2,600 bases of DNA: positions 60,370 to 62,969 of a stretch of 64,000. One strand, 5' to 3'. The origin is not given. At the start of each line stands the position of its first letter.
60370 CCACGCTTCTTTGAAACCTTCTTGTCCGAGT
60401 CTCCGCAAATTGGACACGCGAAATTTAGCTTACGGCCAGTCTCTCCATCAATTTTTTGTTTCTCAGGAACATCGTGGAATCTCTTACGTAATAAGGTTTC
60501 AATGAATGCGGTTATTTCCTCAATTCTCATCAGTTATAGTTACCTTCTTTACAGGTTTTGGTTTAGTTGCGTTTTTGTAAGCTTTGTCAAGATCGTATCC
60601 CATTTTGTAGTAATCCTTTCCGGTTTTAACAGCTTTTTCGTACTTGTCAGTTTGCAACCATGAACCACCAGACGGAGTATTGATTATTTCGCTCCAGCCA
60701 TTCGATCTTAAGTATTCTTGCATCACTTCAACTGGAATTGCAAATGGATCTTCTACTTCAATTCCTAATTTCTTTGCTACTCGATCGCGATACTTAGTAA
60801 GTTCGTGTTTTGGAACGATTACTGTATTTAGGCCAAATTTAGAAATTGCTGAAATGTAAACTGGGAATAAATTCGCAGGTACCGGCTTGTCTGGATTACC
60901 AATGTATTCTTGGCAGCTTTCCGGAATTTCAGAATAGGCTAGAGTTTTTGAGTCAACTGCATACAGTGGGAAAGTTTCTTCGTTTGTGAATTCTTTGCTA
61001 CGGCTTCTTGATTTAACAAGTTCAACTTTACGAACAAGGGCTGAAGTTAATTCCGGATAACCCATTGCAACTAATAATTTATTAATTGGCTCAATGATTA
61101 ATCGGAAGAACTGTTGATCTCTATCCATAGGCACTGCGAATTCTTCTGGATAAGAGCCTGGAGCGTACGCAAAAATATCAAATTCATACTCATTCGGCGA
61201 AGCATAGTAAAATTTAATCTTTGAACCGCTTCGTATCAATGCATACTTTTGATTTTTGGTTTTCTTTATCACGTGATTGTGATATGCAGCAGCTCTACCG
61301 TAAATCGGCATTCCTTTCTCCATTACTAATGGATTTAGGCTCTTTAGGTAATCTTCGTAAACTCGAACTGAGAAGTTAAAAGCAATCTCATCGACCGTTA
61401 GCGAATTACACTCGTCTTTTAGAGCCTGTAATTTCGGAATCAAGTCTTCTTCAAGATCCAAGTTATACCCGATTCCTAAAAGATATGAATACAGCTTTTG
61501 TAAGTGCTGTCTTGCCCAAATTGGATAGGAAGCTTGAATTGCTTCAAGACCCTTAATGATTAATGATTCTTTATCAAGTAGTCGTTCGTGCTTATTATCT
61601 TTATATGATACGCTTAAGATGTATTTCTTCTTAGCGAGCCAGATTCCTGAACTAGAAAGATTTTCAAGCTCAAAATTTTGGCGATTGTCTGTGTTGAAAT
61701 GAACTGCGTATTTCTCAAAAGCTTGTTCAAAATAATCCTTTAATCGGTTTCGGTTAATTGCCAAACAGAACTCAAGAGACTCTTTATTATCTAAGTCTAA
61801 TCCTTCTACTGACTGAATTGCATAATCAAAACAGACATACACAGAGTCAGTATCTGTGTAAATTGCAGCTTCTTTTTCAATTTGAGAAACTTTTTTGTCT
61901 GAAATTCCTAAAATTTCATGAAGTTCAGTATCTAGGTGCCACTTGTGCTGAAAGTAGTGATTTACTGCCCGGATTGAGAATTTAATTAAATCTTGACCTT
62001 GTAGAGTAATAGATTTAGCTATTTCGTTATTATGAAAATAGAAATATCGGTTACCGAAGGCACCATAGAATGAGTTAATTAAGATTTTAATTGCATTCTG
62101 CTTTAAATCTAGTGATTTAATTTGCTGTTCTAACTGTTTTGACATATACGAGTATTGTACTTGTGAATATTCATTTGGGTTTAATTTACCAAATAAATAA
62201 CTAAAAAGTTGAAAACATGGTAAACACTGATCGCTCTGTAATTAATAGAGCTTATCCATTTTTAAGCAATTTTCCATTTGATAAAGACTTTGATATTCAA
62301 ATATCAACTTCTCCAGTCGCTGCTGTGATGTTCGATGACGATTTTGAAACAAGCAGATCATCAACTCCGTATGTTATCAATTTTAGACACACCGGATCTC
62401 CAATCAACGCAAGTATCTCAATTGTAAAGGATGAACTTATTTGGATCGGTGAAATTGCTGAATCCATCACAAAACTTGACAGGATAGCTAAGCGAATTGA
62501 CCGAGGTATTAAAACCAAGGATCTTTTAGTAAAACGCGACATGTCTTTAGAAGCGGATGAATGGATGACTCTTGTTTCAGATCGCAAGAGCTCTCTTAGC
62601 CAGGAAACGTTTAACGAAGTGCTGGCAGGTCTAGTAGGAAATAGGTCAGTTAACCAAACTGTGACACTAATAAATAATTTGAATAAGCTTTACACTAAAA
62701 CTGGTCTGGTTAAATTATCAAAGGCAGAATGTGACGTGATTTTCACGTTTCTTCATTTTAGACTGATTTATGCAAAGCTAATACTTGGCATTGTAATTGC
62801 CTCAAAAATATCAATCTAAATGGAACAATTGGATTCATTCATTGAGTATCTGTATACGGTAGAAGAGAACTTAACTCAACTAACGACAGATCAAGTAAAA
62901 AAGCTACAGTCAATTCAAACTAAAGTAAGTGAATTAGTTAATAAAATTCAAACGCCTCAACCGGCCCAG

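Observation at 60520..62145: Family-B DNA polymerase present only as a free-standing C-terminal fragment (split polymerase)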

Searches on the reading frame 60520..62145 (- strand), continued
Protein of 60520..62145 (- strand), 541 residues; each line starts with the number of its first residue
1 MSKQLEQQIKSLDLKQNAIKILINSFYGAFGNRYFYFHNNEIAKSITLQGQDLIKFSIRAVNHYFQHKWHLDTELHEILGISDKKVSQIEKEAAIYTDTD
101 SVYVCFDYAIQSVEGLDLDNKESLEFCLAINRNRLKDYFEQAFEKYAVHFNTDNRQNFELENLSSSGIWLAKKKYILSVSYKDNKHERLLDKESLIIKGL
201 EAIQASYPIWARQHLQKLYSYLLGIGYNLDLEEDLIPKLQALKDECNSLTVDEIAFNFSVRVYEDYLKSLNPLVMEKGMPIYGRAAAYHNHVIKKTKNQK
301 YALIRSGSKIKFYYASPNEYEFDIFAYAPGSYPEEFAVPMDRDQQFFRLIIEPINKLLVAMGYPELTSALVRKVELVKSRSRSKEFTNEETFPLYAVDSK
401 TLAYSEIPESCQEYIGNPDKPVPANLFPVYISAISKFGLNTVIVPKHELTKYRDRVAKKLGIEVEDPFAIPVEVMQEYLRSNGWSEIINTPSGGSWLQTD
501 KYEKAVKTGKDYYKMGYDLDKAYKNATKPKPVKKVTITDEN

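Call 25: find_encoding_contigs(protein=P0111, flank=10000, max_places=2)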
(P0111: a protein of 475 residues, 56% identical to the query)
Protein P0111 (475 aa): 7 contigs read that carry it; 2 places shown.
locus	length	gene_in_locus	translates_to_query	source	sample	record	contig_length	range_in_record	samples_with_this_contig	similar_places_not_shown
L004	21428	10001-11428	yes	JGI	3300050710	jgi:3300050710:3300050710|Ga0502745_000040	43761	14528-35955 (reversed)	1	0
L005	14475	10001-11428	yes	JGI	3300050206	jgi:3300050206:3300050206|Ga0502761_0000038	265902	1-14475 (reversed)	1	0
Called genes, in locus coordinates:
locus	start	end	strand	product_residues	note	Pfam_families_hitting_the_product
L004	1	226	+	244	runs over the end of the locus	-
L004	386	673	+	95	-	-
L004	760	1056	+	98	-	-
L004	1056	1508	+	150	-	-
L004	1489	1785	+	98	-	-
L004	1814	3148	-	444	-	-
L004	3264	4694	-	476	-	-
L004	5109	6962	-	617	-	-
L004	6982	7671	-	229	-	-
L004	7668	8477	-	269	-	-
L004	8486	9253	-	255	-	PF02562:PhoH, PF13245:AAA_19, PF13604:AAA_30 (faint), PF13401:AAA_22 (weak)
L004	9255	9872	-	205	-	-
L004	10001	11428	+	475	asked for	PF00136:DNA_pol_B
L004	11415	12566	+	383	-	PF13155:Toprim_2 (faint)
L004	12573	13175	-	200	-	PF20530:DUF6745 (faint)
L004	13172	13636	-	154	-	-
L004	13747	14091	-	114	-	-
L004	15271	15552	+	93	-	-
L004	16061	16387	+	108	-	-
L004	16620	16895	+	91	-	-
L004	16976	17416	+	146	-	-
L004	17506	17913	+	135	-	-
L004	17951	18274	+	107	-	-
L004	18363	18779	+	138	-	-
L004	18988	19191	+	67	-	-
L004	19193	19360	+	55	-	-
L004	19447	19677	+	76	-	-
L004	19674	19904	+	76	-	-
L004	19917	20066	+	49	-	-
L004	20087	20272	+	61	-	-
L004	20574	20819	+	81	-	PF10902:WYL_2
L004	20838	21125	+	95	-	-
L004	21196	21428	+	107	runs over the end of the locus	-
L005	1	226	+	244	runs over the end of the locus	-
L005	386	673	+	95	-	-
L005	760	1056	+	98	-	-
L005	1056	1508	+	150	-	-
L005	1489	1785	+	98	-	-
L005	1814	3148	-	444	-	-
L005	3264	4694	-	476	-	-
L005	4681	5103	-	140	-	-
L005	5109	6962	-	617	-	-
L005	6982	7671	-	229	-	-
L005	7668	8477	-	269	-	-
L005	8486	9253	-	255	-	PF02562:PhoH, PF13245:AAA_19, PF13604:AAA_30 (faint), PF13401:AAA_22 (weak)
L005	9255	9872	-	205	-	-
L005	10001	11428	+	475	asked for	PF00136:DNA_pol_B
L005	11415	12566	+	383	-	PF13155:Toprim_2 (faint)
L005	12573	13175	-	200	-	PF20530:DUF6745 (faint)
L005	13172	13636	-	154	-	-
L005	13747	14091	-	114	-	-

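Call 28: find_related_loci(query=window:60520-62145:-, collection=viral_contigs, flank=10000)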
Query window:60520-62145:- (541 aa) in viral_contigs; peptide patterns used: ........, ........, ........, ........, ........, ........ (x = any residue, [..] = any of these).
49 stretches matched a pattern; 44 encode a relative of the query (tblastn E <= 1e-3); 42 distinct loci.
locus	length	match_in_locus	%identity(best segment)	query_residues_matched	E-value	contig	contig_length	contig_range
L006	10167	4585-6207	84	1-541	0e+0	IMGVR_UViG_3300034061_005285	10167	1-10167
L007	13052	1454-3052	85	1-533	0e+0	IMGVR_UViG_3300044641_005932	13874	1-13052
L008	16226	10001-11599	85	1-533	0e+0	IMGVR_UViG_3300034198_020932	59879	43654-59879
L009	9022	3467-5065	85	1-533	0e+0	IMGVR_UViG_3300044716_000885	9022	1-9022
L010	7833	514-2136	84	1-541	0e+0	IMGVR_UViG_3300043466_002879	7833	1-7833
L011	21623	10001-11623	83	1-541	0e+0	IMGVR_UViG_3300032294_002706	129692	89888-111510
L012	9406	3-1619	82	3-541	0e+0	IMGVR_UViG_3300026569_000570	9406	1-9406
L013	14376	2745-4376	81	1-541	0e+0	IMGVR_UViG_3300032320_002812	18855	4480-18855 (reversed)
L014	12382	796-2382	83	1-529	0e+0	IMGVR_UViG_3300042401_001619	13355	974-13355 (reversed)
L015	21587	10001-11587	84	1-529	0e+0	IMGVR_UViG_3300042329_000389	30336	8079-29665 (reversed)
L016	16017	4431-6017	84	1-529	0e+0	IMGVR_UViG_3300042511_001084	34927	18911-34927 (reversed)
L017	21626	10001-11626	82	1-541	0e+0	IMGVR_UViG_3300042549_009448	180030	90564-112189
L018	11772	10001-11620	82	1-541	0e+0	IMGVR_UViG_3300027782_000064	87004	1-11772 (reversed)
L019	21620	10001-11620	82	1-541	0e+0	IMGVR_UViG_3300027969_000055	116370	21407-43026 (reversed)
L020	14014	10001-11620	82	1-541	0e+0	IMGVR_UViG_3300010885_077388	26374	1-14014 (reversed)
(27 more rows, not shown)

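Call 50: search_protein_families(library=phrogs, proteins=[window:60520-62145:-], max_evalue=0.001)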
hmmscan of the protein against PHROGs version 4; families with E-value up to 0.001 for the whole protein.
window:60520-62145:- (541 aa): 5 families
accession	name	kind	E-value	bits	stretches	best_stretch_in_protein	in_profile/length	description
phrog_1918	-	DNA, RNA and nucleotide metabolism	1e-63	216.7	1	2-363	25-368/382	DNA polymerase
phrog_262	-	DNA, RNA and nucleotide metabolism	4.1e-62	211.4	1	3-362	500-838/856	DNA polymerase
phrog_27191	-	DNA, RNA and nucleotide metabolism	5.3e-08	33.8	1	15-67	42-94/230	DNA polymerase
phrog_2927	-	DNA, RNA and nucleotide metabolism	3.4e-07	30.1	1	10-73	145-208/710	DNA polymerase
phrog_1252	-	DNA, RNA and nucleotide metabolism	0.00013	21.6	1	14-51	398-435/663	DNA polymerase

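Call 64: predict_structure(alignment_id=A2)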
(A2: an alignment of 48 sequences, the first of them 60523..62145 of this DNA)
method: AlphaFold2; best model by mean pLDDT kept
length: 541 residues; sequences in the alignment: 48
mean_pLDDT: 79.7   pTM: 0.63
mean pLDDT of the five models: 79.7, 78.4, 76.1, 73.0, 69.6
residues with pLDDT >= 90: 143; 70-90: 287; 50-70: 63; < 50: 48
segments of 3 or more residues with pLDDT < 50: 16-47, 531-541
pLDDT, mean of each block of 10 residues (from residue 1): 52 48 37 35 49 76 91 94 93 68 77 90 89 86 74 62 74 74 83 76 82 91 85 92 96 91 80 87 90 91 89 93 92 92 94 87 84 74 62 87 90 81 84 84 87 88 80 85 85 82 87 85 78 44 39
secondary structure, 60 per line:
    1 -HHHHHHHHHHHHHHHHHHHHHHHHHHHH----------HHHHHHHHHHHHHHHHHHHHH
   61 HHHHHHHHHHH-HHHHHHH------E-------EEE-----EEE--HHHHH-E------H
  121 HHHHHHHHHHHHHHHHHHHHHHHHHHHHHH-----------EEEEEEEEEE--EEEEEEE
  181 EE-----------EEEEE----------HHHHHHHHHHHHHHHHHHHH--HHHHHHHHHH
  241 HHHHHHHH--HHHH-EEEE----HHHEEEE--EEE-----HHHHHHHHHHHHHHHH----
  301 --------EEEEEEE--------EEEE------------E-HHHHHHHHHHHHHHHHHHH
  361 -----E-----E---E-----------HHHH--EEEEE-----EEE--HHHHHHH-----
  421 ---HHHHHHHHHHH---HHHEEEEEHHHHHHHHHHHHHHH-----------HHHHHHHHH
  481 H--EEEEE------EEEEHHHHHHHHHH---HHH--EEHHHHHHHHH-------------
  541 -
elements in order: H2-29 H40-71 H73-79 E94-96 E102-104 H107-111 H120-150 E162-171 E174-182 E194-198 H209-228 H231-248 H251-254 E256-259 E267-270 E273-275 H281-296 E309-315 E324-327 H342-360 H388-391 E394-398 E404-406 H409-415 H424-434 E441-445 H446-460 H472-481 E484-488 E495-498 H499-508 H519-527

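Call 69: fold_search(model_id=the predicted structure, library=pdb)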
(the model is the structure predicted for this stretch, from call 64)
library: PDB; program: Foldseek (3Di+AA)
matches with E <= 10: 185; with E <= 0.001: 147
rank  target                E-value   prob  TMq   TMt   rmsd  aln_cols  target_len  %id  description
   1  4khn_B                8.1e-13  1.00  0.46  0.30   6.3       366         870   22  Crystal structure of the ternary complex of the D714A mutant of RB69 DNA polymerase (released 2013-10-09)
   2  9ea2_A                9.5e-13  1.00  0.47  0.29   5.2       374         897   22  T4 Bacteriophage Replicative Polymerase Captured in Polymerase Exchange State 2 (released 2025-11-19)
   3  3tae_D                1.2e-12  1.00  0.49  0.31   5.3       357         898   23  5-hydroxycytosine paired with dAMP in RB69 gp43 (released 2011-11-09)
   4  1ig9_A                1.5e-12  1.00  0.48  0.30   5.7       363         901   23  Structure of the Replicating Complex of a Pol Alpha Family DNA Polymerase (released 2001-06-11)
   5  2oyq_A                1.5e-12  1.00  0.47  0.31   5.5       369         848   22  Crystal structure of RB69 gp43 in complex with DNA with 5-NIMP opposite an abasic site analog (released 2007-10-23)
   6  3cq8_A                1.9e-12  1.00  0.48  0.30   7.7       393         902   22  Ternary complex of the L415F mutant RB69 exo(-)polymerase (released 2008-09-02)
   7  9e5y_A                2.0e-12  1.00  0.42  0.27   7.3       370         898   21  T4 Bacteriophage Replicative Polymerase Captured in Polymerase Exchange State 1 (released 2025-11-19)
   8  2p5g_A                2.4e-12  1.00  0.48  0.30   5.6       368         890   23  Crystal structure of RB69 gp43 in complex with DNA with dAMP opposite an abasic site analog in a 21mer template (released 2007-10-23)
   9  3rma_C                2.7e-12  1.00  0.48  0.30   5.5       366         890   23  Crystal Structure of a replicative DNA polymerase bound to DNA containing Thymine Glycol (released 2011-08-10)
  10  4ki4_A                2.8e-12  1.00  0.46  0.29   6.5       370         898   22  Ternary complex of rb69 mutant L415F with ribonucleotides at 0 and -1 position (released 2013-10-09)
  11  3rma_A                3.9e-12  1.00  0.48  0.30   5.5       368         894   23  Crystal Structure of a replicative DNA polymerase bound to DNA containing Thymine Glycol (released 2011-08-10)
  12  3sun_A                3.9e-12  1.00  0.48  0.30   5.5       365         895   22  RB69 DNA Polymerase (Y567A) Ternary Complex with dTTP Opposite 2AP (AT rich sequence) (released 2011-11-09)
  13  4i9q_B                4.1e-12  1.00  0.48  0.31   5.6       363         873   22  Crystal structure of the ternary complex of the D714A mutant of RB69 DNA polymerase (released 2013-10-09)
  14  3kd1_E                4.1e-12  1.00  0.48  0.30   8.4       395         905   21  Closed binary complex of an RB69 gp43 fingers domain mutant complexed with an acyclic GMP terminated primer template p (released 2011-04-13)
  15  3l8b_A                4.4e-12  1.00  0.47  0.30   5.5       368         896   24  Crystal structure of a replicative DNA polymerase bound to the oxidized guanine lesion guanidinohydantoin (released 2010-03-09)
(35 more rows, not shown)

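Call 88: find_encoding_contigs(protein=window:60523-62145:-, flank=10000, max_places=4)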
Protein window:60523-62145:- (541 aa): no gene with exactly this product is on record in the collection.

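Call 89: search_protein_representatives(protein=window:60523-62145:-)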
Query: 541 residues. Proteins with E-value up to 0.001 (for the whole library): 2666; up to 1e-10: 1721; up to 1e-30: 210. The best 150 are listed.
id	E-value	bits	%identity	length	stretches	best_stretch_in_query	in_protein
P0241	9.8e-132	456.6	50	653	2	100-459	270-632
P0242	3.3e-128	445.0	48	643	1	4-453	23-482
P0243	1.7e-124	432.7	48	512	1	3-459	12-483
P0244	7.3e-120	417.5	43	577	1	3-456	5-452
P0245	9.3e-120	417.1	46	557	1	4-453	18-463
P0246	1.2e-116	406.8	44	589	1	3-460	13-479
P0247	5.1e-113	394.9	43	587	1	3-459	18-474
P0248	2.6e-109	382.7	66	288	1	243-504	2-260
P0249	9.8e-109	380.8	54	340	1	8-336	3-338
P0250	4.4e-107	375.3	43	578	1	6-460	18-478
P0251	1.7e-104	366.8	42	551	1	5-455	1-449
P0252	6.3e-95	335.2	44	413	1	100-466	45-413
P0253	2.5e-90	320.0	43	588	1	3-394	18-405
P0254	1.4e-89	317.5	42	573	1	15-458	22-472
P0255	5.0e-86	305.8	39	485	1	13-459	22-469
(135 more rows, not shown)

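Call 91: search_protein_families(library=pfam, proteins=[P0028], max_evalue=0.001)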
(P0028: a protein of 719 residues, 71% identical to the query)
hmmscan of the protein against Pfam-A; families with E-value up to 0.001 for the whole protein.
P0028 (719 aa): 2 families
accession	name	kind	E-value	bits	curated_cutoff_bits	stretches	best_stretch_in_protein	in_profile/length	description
PF14890.11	Intein_splicing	-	6.6e-15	55.7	35.8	1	117-282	10-155/155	Intein splicing domain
PF00136.26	DNA_pol_B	-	2.6e-13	50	23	1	3-104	140-233/453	DNA polymerase family B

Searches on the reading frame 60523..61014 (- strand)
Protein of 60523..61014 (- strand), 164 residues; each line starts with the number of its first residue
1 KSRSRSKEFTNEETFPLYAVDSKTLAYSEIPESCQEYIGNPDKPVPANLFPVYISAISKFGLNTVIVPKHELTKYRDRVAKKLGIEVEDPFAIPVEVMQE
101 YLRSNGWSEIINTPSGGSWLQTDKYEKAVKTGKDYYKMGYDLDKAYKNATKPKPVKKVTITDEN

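Call 73: predict_structure(alignment_id=A3)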
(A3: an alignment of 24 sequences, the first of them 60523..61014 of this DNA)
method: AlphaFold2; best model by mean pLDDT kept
length: 164 residues; sequences in the alignment: 24
mean_pLDDT: 85.5   pTM: 0.60
mean pLDDT of the five models: 85.5, 85.3, 85.0, 84.9, 83.9
residues with pLDDT >= 90: 101; 70-90: 42; 50-70: 10; < 50: 11
segments of 3 or more residues with pLDDT < 50: 156-164
pLDDT, mean of each block of 10 residues (from residue 1): 56 86 94 91 92 94 92 92 88 87 92 87 94 91 90 58 45
secondary structure, 60 per line:
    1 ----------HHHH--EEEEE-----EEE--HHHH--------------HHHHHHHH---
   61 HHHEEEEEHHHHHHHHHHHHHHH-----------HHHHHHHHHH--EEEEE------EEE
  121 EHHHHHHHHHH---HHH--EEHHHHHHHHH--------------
elements in order: H11-14 E17-21 E27-29 H32-35 H50-57 E64-68 H69-83 H95-104 E107-111 E118-121 H122-131 H142-150

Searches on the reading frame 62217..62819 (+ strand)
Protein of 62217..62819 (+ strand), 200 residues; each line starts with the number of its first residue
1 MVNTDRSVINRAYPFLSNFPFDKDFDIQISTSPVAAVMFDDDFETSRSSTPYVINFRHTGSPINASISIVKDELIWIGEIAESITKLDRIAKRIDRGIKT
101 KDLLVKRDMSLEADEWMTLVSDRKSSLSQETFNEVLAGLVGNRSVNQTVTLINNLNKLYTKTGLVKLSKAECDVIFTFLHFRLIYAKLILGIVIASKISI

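Call 4: search_protein_families(library=pfam, proteins=[window:62217-62819:+], max_evalue=0.01)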
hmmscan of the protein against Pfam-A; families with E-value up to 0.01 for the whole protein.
window:62217-62819:+ (200 aa): 0 families

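Call 50: search_protein_families(library=phrogs, proteins=[window:62217-62819:+], max_evalue=0.001)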
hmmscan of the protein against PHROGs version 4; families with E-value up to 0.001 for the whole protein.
window:62217-62819:+ (200 aa): 0 families

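Call 77: search_protein_families(library=pfam, proteins=[window:62217-62819:+], max_evalue=0.01)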
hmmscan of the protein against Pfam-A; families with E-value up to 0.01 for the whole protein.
window:62217-62819:+ (200 aa): 0 families
